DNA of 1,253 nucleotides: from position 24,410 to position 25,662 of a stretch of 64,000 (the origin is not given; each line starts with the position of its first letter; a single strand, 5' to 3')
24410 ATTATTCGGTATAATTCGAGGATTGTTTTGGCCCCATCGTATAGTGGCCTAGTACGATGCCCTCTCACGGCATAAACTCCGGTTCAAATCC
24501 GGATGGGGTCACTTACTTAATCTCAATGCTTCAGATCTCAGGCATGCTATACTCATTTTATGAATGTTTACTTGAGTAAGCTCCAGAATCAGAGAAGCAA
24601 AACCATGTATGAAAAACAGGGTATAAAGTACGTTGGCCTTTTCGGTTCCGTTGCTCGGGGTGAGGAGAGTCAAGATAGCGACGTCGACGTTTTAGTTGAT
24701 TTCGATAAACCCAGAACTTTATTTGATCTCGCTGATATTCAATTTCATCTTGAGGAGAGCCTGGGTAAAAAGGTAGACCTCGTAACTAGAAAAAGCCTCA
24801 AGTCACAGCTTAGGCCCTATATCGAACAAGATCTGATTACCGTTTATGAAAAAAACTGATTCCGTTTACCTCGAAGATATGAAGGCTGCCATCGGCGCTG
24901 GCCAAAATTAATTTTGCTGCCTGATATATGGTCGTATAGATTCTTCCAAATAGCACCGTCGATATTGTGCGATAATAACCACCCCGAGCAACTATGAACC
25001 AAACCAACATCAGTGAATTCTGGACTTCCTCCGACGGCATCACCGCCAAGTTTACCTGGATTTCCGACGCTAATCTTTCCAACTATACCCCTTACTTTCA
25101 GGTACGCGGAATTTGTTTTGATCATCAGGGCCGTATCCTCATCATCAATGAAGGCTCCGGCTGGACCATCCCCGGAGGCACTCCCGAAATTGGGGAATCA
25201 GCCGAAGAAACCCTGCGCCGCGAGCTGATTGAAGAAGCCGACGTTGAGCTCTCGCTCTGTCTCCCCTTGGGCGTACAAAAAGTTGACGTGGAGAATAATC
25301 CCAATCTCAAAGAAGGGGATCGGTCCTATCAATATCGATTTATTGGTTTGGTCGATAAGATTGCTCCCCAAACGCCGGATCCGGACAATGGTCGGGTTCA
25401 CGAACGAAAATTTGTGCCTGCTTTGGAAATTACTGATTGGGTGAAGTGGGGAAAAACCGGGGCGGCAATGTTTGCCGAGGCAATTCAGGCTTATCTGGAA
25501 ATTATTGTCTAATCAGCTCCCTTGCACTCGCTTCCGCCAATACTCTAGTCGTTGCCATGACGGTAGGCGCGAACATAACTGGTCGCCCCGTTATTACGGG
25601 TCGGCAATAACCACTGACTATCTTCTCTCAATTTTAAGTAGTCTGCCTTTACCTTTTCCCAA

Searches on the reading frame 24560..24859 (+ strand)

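Call 37: search_protein_families(library=pfam, proteins=[window:24560-24859:+], max_evalue=0.01)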
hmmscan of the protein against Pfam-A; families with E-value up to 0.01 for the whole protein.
window:24560-24859:+ (99 aa): 3 families
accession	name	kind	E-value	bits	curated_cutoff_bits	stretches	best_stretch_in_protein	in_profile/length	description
PF01909.29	NTP_transf_2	-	1.1e-15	58.3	21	1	16-86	8-83/93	Nucleotidyltransferase domain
PF18765.7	Polbeta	-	1.5e-13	51.2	26.9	1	14-99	5-91/93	Polymerase beta, Nucleotidyltransferase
PF22600.2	MTPAP-like_central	-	0.00043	20.8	27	1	14-65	34-81/139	Poly(A) RNA polymerase, mitochondrial-like, central palm domain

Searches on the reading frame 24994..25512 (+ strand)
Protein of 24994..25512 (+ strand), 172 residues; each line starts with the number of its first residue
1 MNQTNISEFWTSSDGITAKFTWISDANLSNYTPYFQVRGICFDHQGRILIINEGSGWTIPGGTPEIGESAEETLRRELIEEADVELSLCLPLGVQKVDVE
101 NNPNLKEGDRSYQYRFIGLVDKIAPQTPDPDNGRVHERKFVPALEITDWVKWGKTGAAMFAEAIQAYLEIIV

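Call 46: search_protein_families(library=pfam, proteins=[window:24994-25512:+], max_evalue=0.01)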
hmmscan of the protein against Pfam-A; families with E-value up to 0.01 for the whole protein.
window:24994-25512:+ (172 aa): 1 family
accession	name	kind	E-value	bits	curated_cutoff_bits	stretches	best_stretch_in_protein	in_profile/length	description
PF00293.34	NUDIX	-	1.7e-13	51.1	21.1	1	37-148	6-122/134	NUDIX domain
